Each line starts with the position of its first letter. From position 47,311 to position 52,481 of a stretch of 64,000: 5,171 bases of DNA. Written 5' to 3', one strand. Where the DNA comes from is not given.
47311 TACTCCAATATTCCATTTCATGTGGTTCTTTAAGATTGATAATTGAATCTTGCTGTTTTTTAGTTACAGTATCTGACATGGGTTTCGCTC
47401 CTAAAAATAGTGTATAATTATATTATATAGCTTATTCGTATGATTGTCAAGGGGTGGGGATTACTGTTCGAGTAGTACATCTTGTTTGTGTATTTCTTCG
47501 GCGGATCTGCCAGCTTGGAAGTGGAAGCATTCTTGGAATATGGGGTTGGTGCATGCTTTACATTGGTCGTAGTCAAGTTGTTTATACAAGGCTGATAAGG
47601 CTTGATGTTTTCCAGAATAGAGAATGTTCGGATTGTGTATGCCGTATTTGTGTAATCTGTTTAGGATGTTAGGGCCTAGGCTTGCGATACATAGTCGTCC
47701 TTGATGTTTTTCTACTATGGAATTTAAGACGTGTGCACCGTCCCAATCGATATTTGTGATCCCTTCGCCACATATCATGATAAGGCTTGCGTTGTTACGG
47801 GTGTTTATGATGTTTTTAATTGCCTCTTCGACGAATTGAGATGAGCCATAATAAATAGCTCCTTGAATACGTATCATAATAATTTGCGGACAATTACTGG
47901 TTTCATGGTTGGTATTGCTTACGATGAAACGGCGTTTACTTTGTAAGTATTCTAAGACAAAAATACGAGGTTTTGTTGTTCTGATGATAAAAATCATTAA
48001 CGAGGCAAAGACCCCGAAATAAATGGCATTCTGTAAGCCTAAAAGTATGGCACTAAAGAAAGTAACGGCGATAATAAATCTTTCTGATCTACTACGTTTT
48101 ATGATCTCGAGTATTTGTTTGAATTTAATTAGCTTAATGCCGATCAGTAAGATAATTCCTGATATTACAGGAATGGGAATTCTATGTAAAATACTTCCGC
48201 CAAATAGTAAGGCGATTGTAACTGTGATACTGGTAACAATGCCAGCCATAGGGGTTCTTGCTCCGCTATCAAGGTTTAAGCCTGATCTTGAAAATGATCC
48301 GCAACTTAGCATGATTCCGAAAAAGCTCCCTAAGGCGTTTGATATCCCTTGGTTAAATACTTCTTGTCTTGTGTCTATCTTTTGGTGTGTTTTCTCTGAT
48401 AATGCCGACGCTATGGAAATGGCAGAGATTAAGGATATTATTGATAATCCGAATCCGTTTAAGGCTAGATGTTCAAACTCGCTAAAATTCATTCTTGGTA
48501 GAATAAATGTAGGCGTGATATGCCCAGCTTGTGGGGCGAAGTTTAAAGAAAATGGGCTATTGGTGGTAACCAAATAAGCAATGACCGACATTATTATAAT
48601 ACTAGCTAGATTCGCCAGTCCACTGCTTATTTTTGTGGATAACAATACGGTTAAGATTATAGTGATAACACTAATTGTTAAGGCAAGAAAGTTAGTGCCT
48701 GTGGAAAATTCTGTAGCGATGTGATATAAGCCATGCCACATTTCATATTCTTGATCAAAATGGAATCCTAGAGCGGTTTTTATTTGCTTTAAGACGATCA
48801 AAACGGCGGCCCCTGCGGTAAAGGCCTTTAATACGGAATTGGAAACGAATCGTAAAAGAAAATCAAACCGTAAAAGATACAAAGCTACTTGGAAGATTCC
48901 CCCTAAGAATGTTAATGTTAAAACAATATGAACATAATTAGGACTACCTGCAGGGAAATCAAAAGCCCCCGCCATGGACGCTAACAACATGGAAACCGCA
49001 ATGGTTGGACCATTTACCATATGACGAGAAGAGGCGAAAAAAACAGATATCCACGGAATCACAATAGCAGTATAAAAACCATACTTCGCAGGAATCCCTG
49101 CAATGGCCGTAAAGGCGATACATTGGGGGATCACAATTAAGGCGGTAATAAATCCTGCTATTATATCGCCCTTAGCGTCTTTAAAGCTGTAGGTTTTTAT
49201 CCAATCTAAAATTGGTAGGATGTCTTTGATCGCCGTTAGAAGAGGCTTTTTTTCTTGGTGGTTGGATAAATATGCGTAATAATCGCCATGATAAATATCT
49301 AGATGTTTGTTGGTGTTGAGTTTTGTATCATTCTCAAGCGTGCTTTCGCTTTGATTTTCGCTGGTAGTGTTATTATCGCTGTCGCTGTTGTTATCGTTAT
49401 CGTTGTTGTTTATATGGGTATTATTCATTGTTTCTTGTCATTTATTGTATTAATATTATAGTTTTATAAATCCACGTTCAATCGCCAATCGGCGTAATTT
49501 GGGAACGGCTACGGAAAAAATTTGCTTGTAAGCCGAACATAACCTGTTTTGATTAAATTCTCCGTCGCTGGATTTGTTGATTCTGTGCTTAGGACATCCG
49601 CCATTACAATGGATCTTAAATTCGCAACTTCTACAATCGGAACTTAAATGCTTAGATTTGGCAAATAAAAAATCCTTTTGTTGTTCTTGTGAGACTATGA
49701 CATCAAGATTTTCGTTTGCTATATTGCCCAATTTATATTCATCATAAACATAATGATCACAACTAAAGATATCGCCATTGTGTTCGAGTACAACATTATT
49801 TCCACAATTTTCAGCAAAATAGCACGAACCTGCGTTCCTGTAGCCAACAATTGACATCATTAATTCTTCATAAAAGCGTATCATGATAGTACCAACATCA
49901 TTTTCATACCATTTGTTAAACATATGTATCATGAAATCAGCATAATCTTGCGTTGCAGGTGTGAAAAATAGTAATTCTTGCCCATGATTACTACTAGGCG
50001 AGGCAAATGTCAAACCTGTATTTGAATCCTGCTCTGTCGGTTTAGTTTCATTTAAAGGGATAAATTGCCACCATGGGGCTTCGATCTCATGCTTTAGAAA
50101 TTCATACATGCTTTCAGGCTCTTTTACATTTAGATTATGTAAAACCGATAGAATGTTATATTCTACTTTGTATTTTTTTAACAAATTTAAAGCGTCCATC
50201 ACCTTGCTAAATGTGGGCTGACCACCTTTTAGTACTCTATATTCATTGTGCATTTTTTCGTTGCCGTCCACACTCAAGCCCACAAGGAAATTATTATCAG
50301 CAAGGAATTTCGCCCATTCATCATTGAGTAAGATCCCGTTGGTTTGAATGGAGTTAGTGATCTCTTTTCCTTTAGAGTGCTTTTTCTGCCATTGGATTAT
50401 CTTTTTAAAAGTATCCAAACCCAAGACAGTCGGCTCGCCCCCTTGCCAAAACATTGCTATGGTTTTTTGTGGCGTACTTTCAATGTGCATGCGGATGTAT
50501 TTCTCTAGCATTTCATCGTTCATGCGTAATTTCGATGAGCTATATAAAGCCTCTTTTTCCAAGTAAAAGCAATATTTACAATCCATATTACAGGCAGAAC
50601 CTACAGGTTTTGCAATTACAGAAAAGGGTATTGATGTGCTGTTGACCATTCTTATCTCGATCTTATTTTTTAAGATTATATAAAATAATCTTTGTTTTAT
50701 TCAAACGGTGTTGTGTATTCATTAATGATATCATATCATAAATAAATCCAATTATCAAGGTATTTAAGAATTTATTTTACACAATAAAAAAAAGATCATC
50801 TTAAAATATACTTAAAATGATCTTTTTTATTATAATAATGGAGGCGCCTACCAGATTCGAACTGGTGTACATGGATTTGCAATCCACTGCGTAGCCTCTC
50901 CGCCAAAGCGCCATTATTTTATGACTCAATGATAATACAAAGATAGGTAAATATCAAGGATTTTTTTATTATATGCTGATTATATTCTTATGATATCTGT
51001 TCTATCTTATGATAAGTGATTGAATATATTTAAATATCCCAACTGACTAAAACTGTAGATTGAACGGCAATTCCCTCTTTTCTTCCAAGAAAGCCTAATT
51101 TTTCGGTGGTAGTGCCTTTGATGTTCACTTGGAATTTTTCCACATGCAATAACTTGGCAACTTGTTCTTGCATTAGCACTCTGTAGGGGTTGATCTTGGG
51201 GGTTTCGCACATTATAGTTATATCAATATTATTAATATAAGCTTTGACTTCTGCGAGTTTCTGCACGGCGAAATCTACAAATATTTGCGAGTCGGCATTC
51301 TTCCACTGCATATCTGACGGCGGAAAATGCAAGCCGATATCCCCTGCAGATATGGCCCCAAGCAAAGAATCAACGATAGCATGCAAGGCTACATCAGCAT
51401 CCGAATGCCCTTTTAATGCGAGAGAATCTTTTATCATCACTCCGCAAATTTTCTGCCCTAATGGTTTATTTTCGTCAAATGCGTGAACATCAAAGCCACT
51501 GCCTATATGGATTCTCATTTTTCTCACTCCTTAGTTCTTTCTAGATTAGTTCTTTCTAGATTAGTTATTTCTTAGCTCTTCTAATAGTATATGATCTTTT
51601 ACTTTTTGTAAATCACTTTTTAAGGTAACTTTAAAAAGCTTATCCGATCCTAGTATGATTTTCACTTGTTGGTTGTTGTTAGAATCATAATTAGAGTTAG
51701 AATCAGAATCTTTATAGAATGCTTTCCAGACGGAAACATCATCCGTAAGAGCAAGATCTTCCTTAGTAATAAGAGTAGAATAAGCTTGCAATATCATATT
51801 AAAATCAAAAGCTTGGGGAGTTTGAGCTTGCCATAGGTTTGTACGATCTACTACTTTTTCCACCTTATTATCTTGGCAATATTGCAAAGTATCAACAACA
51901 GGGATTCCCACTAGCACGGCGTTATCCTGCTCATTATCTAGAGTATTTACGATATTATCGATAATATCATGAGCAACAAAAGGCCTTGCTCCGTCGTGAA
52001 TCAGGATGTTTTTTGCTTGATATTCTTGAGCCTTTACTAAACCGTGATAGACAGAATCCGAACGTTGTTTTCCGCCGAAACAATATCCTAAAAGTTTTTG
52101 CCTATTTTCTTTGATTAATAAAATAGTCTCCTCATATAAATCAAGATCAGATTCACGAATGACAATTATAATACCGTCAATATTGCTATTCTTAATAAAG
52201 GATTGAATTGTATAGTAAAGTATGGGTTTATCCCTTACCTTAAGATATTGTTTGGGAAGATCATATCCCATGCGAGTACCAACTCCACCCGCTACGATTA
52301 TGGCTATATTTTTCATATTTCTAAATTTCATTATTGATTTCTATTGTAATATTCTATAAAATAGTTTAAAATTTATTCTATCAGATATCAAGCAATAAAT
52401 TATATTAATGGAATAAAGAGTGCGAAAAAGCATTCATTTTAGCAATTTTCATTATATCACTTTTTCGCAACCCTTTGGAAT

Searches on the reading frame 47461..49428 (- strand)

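Call 104: search_protein_families(library=pfam, proteins=[window:47461-49428:-], max_evalue=0.00001)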
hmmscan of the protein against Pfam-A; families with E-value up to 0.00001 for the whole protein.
window:47461-49428:- (655 aa): 3 families
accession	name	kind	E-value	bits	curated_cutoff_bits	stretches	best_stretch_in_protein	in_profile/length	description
PF00916.26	Sulfate_transp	-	7.9e-74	249.1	23.2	1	86-456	2-380/380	Sulfate permease family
PF01740.26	STAS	-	6.3e-09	36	22.6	1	514-600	8-96/106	STAS domain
PF16983.11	MFS_MOT1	-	4.4e-06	27.4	30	1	321-433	5-111/111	Molybdate transporter of MFS superfamily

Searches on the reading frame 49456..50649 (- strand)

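Call 104: search_protein_families(library=pfam, proteins=[window:49456-50649:-], max_evalue=0.00001)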
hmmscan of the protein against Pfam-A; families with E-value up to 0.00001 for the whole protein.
window:49456-50649:- (397 aa): 2 families
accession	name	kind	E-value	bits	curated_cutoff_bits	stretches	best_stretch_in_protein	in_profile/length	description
PF04055.27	Radical_SAM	-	5.5e-19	69.4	29.5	1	16-185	3-166/166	Radical SAM superfamily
PF13186.11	SPASM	-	1.3e-08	35.4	21.5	1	283-343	5-67/67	Iron-sulfur cluster-binding domain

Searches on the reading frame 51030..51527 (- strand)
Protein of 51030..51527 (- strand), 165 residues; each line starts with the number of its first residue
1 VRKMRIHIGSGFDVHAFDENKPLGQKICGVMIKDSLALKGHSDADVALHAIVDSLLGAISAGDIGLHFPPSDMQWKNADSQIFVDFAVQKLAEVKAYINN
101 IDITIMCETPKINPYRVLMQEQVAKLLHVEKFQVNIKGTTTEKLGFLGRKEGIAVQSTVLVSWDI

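Call 104: search_protein_families(library=pfam, proteins=[window:51030-51527:-], max_evalue=0.00001)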
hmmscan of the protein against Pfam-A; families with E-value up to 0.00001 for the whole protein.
window:51030-51527:- (165 aa): 1 family
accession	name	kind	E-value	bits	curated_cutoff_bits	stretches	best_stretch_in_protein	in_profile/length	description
PF02542.21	YgbB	-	2.2e-56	190.9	26.7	1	7-161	2-154/155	YgbB family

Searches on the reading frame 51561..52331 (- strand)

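Call 104: search_protein_families(library=pfam, proteins=[window:51561-52331:-], max_evalue=0.00001)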
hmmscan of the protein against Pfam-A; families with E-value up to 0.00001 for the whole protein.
window:51561-52331:- (256 aa): 3 families
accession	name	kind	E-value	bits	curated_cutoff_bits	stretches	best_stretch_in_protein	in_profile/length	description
PF01128.25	IspD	-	7.7e-48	163.6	27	1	9-243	2-214/221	2-C-methyl-D-erythritol 4-phosphate cytidylyltransferase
PF12804.13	NTP_transf_3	-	2.8e-09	37.8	27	1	10-140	1-120/160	MobA-like NTP transferase domain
PF00483.29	NTP_transferase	-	2e-06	28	21.2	0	10-72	2-67/245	Nucleotidyl transferase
